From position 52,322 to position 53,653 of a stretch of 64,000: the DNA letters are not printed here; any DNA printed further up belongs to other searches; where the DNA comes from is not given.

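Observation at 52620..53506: Terminal thioesterase has a cysteine nucleophile (GHCTG)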

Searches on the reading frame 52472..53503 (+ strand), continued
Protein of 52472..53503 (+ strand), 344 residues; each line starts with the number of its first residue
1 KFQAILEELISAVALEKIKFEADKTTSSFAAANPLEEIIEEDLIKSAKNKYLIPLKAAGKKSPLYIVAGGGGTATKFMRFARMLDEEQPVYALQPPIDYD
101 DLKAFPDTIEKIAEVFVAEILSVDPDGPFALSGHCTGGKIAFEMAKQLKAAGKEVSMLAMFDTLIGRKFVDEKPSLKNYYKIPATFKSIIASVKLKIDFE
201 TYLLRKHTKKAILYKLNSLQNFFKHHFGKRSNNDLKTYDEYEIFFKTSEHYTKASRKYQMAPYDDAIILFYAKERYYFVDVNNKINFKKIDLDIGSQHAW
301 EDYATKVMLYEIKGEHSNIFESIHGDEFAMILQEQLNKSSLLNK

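Call 41: find_encoding_contigs(protein=P0016, flank=10000, max_places=3)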
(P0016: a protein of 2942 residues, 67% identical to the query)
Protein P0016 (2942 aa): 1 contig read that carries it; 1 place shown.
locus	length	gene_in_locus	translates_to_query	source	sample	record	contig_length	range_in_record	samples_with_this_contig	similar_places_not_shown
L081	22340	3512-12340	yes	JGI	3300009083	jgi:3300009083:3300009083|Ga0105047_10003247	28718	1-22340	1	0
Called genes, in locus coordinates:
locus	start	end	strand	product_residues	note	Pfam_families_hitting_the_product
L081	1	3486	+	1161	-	?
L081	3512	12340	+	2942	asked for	PF00668:Condensation, PF00501:AMP-binding, PF00550:PP-binding, PF00668:Condensation, PF00501:AMP-binding, PF00550:PP-binding, PF00668:Condensation, PF00975:Thioesterase, +2 more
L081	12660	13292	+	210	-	PF02563:Poly_export, PF22461:SLBB_2 (weak)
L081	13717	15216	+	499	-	PF13727:CoA_binding_3, PF02397:Bac_transf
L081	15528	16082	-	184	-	PF14378:PAP2_3, PF01569:PAP2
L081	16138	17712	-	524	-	PF02366:PMT, PF13231:PMT_2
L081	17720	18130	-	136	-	-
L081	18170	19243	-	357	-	PF01266:DAO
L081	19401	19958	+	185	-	-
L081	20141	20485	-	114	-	PF01253:SUI1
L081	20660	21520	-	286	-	PF02749:QRPTase_N, PF01729:QRPTase_C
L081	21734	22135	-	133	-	PF16022:DUF4783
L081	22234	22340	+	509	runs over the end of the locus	PF01676:Metalloenzyme, PF06415:iPGM_N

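Call 54: search_protein_families(library=pfam, proteins=[L008:792-4976:+, L008:5005-6726:+, L008:7079-8530:+, L008:8536-9519:+, L008:9700-10473:+, L077:4240-7167:+, L077:7396-8994:+, L077:9202-10149:+, L077:10110-11669:+, L077:1646-3406:-], max_evalue=0.001)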
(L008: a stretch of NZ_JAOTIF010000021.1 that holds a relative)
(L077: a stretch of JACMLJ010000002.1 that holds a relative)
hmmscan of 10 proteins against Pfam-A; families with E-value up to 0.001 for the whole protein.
L008:792-4976:+ (1395 aa): 6 families
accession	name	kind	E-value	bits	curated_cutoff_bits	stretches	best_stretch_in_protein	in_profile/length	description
PF00668.25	Condensation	-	3.4e-112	375.9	30.6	1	72-514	4-456/456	Condensation domain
PF00501.34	AMP-binding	-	7.8e-74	249.2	29.9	1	534-887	1-384/384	AMP-binding enzyme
PF00975.26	Thioesterase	-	8.3e-22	78.9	26.4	1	1129-1233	2-106/226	Thioesterase domain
PF00550.31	PP-binding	-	7.4e-16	58.6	20.8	1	1043-1106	2-67/67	Phosphopantetheine attachment site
PF13193.12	AMP-binding_C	-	1.2e-12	49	24.5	1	943-1016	1-76/76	AMP-binding enzyme C-terminal domain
PF18563.6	TubC_N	-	1.8e-09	38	26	1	2-51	1-50/52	TubC N-terminal docking domain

L008:5005-6726:+ (574 aa): 1 family
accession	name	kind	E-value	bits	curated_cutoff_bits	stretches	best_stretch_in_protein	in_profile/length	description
PF21211.3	FkbH_N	-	1.4e-72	244.1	27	1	22-216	1-191/192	FkbH, N-terminal domain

L008:7079-8530:+ (484 aa): 1 family
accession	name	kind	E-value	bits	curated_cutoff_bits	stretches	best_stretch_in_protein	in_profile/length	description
PF03062.24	MBOAT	-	1.6e-20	74.1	27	1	156-370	84-316/337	MBOAT, membrane-bound O-acyltransferase family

L008:8536-9519:+ (328 aa): 0 families

L008:9700-10473:+ (258 aa): 0 families

L077:4240-7167:+ (976 aa): 4 families
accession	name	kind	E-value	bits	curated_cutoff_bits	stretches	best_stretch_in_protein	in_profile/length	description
PF00501.34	AMP-binding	-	2.3e-84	283.9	29.9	1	67-403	7-384/384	AMP-binding enzyme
PF00975.26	Thioesterase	-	1.8e-21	77.9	26.4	1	680-808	2-131/226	Thioesterase domain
PF00550.31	PP-binding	-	2.3e-16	60.2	20.8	1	594-656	2-66/67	Phosphopantetheine attachment site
PF13193.12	AMP-binding_C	-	6.8e-07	30.6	24.5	1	460-564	1-76/76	AMP-binding enzyme C-terminal domain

L077:7396-8994:+ (533 aa): 4 families
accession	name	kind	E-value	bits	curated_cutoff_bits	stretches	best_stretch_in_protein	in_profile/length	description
PF00975.26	Thioesterase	-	2.4e-23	84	26.4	1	259-363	2-106/226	Thioesterase domain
PF00550.31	PP-binding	-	3.9e-14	53.1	20.8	1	155-218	2-67/67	Phosphopantetheine attachment site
PF13193.12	AMP-binding_C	-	1.7e-07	32.5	24.5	1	53-125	2-75/76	AMP-binding enzyme C-terminal domain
PF00070.33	Pyr_redox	-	2.5e-05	25.1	22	1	333-368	7-41/82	Pyridine nucleotide-disulphide oxidoreductase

L077:9202-10149:+ (316 aa): 1 family
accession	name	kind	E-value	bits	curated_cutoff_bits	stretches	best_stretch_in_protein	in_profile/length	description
PF08541.16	ACP_syn_III_C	-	6.7e-05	23.4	26.6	1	224-305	1-82/90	3-Oxoacyl-[acyl-carrier-protein (ACP)] synthase III C terminal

L077:10110-11669:+ (520 aa): 2 families
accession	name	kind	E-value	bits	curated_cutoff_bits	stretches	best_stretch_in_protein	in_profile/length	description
PF00501.34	AMP-binding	-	9.8e-37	127.1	29.9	1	56-348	33-354/384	AMP-binding enzyme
PF23562.2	AMP-binding_C_3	-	9.9e-14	52.2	20.8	1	407-519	2-121/124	AMP-binding enzyme C-terminal domain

L077:1646-3406:- (587 aa): 3 families
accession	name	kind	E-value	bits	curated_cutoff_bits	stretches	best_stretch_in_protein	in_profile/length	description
PF00589.27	Phage_integrase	-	1.4e-36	126.3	27.1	1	404-562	4-169/172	Phage integrase family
PF13495.12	Phage_int_SAM_4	-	2e-11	44.6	27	1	306-384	3-82/85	Phage integrase, N-terminal SAM-like domain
PF02899.23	Phage_int_SAM_1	-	3.1e-05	24.6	22.3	1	310-379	6-78/83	Phage integrase, N-terminal SAM-like domain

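Call 55: find_encoding_contigs(protein=P0025, flank=10000, max_places=1)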
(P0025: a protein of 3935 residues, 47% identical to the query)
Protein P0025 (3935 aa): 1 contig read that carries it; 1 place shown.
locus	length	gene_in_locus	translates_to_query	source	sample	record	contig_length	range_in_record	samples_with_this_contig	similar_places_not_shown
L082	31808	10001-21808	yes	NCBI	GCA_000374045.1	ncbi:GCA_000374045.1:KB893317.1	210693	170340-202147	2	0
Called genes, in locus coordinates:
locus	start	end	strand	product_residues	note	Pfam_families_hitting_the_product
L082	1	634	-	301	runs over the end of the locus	PF04542:Sigma70_r2, PF04545:Sigma70_r4 (weak), PF08281:Sigma70_r4_2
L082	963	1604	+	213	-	PF03458:Gly_transporter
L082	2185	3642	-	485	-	PF02321:OEP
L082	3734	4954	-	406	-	PF26002:Beta-barrel_AprE (weak)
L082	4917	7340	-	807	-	PF03412:Peptidase_C39, PF00664:ABC_membrane, PF00005:ABC_tran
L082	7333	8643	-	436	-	PF00069:Pkinase, PF07714:PK_Tyr_Ser-Thr, PF01163:RIO1 (weak), PF03109:ABC1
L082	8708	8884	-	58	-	-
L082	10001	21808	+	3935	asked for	PF00668:Condensation, PF00501:AMP-binding, PF00550:PP-binding, PF13193:AMP-binding_C, PF00668:Condensation, PF00501:AMP-binding, PF13193:AMP-binding_C, PF00550:PP-binding, +5 more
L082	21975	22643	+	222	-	PF22624:AASDHPPT_N (weak), PF01648:ACPS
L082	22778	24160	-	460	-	PF01408:GFO_IDH_MocA, PF19051:GFO_IDH_MocA_C2, PF02894:GFO_IDH_MocA_C, PF22725:GFO_IDH_MocA_C3, PF19051:GFO_IDH_MocA_C2 (weak)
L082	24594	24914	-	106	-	-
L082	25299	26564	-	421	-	PF00144:Beta-lactamase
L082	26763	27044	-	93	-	PF13239:2TM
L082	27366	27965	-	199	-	PF01568:Molydop_binding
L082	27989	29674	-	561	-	PF00384:Molybdopterin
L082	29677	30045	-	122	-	PF22668:DUF7009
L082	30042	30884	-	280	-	PF02634:FdhD-NarQ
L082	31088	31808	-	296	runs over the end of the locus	PF00149:Metallophos, PF12850:Metallophos_2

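Call 56: find_encoding_contigs(protein=P0021, flank=10000, max_places=1)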
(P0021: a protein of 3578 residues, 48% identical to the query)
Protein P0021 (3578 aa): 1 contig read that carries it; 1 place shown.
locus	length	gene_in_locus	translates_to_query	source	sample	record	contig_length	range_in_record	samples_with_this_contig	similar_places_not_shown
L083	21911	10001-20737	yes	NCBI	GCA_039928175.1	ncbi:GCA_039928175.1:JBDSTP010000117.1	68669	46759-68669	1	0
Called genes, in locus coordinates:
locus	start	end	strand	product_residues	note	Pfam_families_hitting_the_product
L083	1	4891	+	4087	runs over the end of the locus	PF00668:Condensation, PF00501:AMP-binding, PF13649:Methyltransf_25, PF13847:Methyltransf_31, PF00550:PP-binding, PF00668:Condensation, PF00501:AMP-binding, PF13193:AMP-binding_C, +7 more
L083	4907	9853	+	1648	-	PF00501:AMP-binding, PF13193:AMP-binding_C, PF00550:PP-binding, PF00668:Condensation, PF00501:AMP-binding, PF00550:PP-binding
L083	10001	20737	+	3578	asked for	PF00668:Condensation, PF00501:AMP-binding, PF13193:AMP-binding_C, PF00550:PP-binding, PF00668:Condensation, PF00501:AMP-binding, PF00550:PP-binding, PF13193:AMP-binding_C, +5 more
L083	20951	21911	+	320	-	?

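Call 57: find_encoding_contigs(protein=P0036, flank=10000, max_places=1)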
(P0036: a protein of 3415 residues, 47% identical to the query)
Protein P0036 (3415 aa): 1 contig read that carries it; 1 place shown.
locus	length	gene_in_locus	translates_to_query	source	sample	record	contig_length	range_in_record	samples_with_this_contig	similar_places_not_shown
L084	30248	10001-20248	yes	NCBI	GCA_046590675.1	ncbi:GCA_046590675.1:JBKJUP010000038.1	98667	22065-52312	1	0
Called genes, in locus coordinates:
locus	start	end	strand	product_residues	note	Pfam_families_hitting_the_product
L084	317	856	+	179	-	PF12833:HTH_18, PF00165:HTH_AraC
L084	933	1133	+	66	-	PF00403:HMA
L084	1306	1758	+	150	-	-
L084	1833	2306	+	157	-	PF11827:DUF3347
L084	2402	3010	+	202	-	PF11827:DUF3347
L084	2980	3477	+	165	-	PF14376:Haem_bd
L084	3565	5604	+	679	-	PF00122:E1-E2_ATPase, PF08282:Hydrolase_3 (faint), PF00702:Hydrolase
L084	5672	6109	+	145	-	-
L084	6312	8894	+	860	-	PF19335:HMBD, PF07732:Cu-oxidase_3, PF00394:Cu-oxidase, PF07731:Cu-oxidase_2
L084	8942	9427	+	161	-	PF03713:DUF305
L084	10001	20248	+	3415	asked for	PF00501:AMP-binding, PF00550:PP-binding, PF00668:Condensation, PF00501:AMP-binding, PF00550:PP-binding, PF00668:Condensation, PF00501:AMP-binding, PF13193:AMP-binding_C, +2 more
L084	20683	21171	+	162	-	PF00135:COesterase (faint), PF20434:BD-FAE, PF07859:Abhydrolase_3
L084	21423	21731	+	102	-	-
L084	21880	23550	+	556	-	PF01425:Amidase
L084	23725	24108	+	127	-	-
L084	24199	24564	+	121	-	-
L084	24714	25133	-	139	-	-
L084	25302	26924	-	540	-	PF04675:DNA_ligase_A_N, PF01068:DNA_ligase_A_M, PF09414:RNA_ligase (weak), PF04679:DNA_ligase_A_C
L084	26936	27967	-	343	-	PF00753:Lactamase_B (faint)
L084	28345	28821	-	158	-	PF09537:DUF2383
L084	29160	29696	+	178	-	PF01243:PNPOx_N, PF16242:Pyrid_ox_like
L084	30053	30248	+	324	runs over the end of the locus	-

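Call 62: search_solved_structures(query=A1, max_evalue=0.01, show_alignments=4)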
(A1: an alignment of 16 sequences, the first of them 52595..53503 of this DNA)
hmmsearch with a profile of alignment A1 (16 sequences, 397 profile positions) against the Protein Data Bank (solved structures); distinct sequences matched with E-value up to 0.01: 111 (the best 60 are shown).
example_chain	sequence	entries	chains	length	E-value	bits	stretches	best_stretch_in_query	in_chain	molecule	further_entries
4zxh_A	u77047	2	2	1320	3.7e-48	167.9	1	2-219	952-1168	ABBFA_003403 | Tyrocidine synthetase 3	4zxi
9lcq_A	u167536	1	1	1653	1.1e-34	123.5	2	2-95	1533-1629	PvdL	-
9lcp_A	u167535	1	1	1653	1.1e-34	123.5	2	2-95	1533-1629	PvdL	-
9lco_A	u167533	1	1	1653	4.5e-34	121.5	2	2-95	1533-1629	PvdL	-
6mfz_A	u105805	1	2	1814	6.4e-32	114.4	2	2-96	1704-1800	Linear gramicidin synthase subunit A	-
9be3_A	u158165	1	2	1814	6.7e-32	114.3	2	2-96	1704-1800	Linear gramicidin synthase subunit A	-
9meh_A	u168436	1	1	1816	6.7e-32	114.3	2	2-96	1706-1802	Linear gramicidin synthase subunit A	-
5ja1_A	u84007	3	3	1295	2e-31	112.8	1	2-226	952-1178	Enterobactin synthase component F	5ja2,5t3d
9be4_A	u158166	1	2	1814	2.8e-31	112.3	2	2-96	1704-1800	Linear gramicidin synthase subunit A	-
2roq_A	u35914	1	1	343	2.6e-30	109.1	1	21-226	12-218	Enterobactin synthetase component F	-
3tej_A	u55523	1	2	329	7.9e-30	107.5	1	22-226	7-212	Enterobactin synthase component F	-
2vsq_A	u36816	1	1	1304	6.2e-29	104.6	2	2-95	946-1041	SURFACTIN SYNTHETASE SUBUNIT 3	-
7crn_A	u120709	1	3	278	5.4e-28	101.5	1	102-227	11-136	Non-ribosomal peptide synthetase 4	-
7dxo_A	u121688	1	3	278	1.9e-27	99.7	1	102-227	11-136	Non-ribosomal peptide synthetase 4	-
7uk4_A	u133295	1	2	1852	8.4e-25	90.9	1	21-392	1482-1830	Polyketide synthase PKS13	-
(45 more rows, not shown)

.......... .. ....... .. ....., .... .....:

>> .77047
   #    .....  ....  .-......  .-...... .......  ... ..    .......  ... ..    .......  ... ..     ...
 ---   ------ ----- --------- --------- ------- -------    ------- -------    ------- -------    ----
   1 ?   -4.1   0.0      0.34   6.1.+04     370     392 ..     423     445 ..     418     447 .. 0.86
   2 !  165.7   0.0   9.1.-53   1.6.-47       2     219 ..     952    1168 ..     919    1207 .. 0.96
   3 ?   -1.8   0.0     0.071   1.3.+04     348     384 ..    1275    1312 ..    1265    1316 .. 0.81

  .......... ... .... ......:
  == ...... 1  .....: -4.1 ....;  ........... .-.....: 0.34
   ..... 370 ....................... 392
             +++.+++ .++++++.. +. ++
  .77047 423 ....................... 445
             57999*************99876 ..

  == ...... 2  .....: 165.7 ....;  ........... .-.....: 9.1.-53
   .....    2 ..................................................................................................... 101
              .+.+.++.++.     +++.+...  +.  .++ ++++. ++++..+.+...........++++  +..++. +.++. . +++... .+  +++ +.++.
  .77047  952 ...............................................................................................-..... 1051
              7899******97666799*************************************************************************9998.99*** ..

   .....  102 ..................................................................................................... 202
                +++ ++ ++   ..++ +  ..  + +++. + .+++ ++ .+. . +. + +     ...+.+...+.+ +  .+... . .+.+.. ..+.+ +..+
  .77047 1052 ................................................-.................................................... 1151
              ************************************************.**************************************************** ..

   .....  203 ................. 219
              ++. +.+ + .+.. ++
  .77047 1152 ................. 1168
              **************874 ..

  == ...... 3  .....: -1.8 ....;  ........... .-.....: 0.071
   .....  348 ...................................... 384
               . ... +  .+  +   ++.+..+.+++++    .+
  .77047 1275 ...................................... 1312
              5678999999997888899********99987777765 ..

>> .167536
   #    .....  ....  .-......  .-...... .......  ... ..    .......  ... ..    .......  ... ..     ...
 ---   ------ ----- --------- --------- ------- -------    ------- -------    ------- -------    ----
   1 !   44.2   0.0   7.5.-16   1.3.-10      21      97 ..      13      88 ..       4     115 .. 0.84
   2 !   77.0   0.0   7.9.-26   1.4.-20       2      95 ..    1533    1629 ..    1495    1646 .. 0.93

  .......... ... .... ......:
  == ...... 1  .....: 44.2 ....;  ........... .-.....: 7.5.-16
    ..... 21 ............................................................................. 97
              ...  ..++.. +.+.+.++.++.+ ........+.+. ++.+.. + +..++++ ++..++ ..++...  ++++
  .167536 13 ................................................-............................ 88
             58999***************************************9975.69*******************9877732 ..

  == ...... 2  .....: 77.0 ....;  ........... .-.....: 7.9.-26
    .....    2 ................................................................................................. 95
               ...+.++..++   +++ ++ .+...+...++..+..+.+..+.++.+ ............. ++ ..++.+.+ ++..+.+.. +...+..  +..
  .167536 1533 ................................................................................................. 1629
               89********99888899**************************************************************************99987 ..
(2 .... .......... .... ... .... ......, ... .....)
